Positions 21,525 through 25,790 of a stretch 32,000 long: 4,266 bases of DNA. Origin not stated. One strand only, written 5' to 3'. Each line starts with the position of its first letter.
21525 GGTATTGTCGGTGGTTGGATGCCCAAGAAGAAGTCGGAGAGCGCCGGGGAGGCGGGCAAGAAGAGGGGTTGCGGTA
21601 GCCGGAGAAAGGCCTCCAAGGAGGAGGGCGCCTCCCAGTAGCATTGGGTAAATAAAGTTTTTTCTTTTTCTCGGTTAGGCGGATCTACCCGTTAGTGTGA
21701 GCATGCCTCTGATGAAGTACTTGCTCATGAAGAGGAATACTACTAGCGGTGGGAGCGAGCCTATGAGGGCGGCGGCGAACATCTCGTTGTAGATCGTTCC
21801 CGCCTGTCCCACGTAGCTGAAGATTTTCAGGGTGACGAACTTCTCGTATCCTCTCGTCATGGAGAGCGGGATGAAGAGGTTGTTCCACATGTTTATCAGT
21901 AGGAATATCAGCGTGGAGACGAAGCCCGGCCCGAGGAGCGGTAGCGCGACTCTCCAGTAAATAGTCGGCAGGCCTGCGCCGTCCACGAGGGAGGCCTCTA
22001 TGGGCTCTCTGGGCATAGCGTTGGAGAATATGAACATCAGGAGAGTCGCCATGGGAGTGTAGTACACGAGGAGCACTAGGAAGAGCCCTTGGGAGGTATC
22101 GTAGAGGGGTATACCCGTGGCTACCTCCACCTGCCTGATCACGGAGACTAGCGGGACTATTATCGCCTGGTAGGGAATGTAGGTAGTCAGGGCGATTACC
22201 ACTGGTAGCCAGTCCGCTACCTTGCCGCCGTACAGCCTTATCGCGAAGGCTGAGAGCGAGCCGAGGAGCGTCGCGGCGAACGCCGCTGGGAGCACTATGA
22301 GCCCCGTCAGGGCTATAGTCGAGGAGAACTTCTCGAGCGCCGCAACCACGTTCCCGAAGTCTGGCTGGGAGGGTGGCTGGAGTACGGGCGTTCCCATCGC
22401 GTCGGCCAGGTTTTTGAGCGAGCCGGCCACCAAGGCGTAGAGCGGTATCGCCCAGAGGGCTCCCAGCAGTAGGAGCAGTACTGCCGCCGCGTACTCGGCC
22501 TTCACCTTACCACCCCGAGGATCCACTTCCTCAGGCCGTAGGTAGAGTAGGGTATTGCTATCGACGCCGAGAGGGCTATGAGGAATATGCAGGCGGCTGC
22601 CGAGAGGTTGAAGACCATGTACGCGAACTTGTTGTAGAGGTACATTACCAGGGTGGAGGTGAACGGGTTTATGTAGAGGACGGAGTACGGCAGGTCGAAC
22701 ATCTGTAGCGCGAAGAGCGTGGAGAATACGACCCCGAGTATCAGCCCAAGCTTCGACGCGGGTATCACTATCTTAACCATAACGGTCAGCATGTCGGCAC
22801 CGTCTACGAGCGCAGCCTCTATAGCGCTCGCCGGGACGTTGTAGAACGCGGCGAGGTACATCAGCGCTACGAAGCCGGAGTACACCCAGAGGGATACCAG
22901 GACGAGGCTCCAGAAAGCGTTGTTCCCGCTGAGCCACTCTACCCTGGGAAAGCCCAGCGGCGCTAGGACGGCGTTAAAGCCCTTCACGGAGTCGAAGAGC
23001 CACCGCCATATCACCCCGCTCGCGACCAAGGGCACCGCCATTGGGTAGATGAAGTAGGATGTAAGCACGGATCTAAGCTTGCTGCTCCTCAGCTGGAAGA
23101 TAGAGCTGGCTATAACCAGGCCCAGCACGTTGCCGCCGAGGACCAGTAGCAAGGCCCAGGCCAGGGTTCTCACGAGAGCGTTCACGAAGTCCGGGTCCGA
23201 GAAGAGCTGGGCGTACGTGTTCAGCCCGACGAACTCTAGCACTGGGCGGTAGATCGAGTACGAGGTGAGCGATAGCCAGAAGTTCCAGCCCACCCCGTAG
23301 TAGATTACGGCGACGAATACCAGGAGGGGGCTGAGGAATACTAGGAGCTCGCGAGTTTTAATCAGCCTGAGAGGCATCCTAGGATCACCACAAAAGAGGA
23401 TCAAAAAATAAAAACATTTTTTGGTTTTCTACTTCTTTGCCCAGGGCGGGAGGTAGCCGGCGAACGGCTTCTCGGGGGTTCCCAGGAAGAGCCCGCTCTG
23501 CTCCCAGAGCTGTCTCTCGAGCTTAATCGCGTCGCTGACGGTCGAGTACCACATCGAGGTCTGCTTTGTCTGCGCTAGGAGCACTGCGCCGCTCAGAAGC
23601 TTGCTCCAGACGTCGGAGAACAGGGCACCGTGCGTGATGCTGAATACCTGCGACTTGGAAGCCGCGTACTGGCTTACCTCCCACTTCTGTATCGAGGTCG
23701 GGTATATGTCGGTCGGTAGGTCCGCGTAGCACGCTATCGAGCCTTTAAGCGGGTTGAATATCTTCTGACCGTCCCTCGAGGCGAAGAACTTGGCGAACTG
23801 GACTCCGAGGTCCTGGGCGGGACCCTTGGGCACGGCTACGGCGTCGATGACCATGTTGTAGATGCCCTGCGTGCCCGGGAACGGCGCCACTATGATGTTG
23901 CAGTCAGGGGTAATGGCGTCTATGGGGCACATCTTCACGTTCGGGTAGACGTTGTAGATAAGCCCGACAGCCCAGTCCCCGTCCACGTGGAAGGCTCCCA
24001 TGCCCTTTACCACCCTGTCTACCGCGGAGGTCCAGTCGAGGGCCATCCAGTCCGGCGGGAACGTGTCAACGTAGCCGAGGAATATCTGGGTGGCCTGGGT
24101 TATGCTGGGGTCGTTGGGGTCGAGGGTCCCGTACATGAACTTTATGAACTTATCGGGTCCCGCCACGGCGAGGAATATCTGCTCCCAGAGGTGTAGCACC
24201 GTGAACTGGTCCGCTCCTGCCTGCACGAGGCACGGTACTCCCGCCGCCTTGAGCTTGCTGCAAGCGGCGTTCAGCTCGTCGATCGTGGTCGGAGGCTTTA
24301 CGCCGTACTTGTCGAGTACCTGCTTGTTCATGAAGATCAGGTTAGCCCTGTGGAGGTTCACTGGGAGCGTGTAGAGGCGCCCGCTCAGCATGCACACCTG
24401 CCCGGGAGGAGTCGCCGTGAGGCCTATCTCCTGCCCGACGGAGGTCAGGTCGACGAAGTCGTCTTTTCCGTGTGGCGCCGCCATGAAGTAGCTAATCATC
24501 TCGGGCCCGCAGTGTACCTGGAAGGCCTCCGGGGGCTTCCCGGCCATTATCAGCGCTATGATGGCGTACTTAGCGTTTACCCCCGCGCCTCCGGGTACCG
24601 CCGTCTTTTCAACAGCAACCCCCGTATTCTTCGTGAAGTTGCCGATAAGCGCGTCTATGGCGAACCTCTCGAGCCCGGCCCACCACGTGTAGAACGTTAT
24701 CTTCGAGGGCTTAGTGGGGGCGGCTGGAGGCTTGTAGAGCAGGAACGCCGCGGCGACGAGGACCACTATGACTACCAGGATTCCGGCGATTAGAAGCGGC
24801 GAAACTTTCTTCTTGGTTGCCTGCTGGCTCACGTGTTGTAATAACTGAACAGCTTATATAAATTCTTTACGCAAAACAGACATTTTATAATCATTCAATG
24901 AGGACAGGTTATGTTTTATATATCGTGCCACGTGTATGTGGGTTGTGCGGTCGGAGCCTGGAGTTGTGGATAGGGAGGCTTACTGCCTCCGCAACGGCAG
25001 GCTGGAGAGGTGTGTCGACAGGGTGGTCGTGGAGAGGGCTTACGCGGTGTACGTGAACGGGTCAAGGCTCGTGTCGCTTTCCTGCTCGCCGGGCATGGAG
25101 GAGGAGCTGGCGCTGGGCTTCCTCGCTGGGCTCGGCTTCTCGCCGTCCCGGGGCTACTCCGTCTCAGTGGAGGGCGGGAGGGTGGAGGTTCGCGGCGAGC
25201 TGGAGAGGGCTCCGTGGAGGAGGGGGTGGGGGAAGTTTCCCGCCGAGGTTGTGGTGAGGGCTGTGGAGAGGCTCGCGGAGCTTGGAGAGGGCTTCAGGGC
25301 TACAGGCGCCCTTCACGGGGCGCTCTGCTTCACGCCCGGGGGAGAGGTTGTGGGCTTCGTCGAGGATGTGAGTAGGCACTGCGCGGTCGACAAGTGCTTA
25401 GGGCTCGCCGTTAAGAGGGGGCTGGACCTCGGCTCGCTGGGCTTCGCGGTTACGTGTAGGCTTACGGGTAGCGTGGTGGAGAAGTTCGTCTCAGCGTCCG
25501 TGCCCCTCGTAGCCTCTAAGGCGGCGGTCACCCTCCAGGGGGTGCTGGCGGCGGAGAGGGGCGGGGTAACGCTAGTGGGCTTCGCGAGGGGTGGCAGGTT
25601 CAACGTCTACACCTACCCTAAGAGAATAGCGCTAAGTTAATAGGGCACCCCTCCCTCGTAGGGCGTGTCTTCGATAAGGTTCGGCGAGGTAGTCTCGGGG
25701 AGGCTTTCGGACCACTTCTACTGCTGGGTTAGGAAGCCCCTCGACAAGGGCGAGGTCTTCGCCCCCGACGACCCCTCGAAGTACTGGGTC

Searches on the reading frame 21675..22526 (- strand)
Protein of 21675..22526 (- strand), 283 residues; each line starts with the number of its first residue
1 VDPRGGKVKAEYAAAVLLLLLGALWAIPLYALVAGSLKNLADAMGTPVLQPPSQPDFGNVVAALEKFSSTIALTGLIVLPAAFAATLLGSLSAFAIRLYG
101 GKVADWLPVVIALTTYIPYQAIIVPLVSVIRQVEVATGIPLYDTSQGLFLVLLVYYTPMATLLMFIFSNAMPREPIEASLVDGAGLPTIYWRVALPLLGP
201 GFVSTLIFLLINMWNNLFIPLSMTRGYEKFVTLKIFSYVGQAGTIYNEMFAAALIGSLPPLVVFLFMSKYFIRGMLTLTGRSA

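Call 39: search_protein_families(library=pfam, proteins=[window:21675-22526:-], max_evalue=0.001)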
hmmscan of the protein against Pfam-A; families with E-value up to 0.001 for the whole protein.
window:21675-22526:- (283 aa): 1 family
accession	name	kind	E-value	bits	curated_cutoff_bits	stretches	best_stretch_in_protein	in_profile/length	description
PF00528.27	BPD_transp_1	-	3.5e-14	53.4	26.4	1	86-275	2-182/184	Binding-protein-dependent transport system inner membrane component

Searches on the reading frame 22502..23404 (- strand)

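Call 39: search_protein_families(library=pfam, proteins=[window:22502-23404:-], max_evalue=0.001)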
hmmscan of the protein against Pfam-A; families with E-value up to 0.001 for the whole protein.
window:22502-23404:- (300 aa): 1 family
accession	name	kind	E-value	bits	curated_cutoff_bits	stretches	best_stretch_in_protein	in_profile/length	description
PF00528.27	BPD_transp_1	-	2.3e-13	50.7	26.4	1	91-281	1-170/184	Binding-protein-dependent transport system inner membrane component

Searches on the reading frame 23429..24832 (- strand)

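Call 38: search_protein_families(library=pfam, proteins=[window:23429-24832:-], max_evalue=0.001)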
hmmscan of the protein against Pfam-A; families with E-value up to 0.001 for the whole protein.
window:23429-24832:- (467 aa): 2 families
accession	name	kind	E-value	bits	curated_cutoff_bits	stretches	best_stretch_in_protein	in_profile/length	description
PF01547.30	SBP_bac_1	-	1e-21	78.7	26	1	59-357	10-307/307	Bacterial extracellular solute-binding protein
PF13416.11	SBP_bac_8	-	1.7e-12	48.1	27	1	62-359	2-252/279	Bacterial extracellular solute-binding protein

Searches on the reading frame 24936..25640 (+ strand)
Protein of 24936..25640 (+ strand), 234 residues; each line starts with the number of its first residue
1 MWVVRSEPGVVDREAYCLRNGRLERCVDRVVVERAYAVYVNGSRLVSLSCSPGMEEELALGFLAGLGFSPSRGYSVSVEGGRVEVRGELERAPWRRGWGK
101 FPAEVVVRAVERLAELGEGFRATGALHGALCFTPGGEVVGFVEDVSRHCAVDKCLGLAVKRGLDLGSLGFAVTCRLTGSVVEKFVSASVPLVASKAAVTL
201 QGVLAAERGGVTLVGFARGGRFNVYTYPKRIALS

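Call 38: search_protein_families(library=pfam, proteins=[window:24936-25640:+], max_evalue=0.001)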
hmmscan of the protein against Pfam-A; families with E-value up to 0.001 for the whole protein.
window:24936-25640:+ (234 aa): 1 family
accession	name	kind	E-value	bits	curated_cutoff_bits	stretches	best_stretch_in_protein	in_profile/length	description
PF02634.21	FdhD-NarQ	-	4.9e-44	151.3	27.2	2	99-231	104-236/237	FdhD/NarQ family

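Call 40: search_protein_families(library=padloc, proteins=[window:24936-25640:+], max_evalue=0.01)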
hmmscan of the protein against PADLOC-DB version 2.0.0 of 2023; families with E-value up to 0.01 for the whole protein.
window:24936-25640:+ (234 aa): 0 families
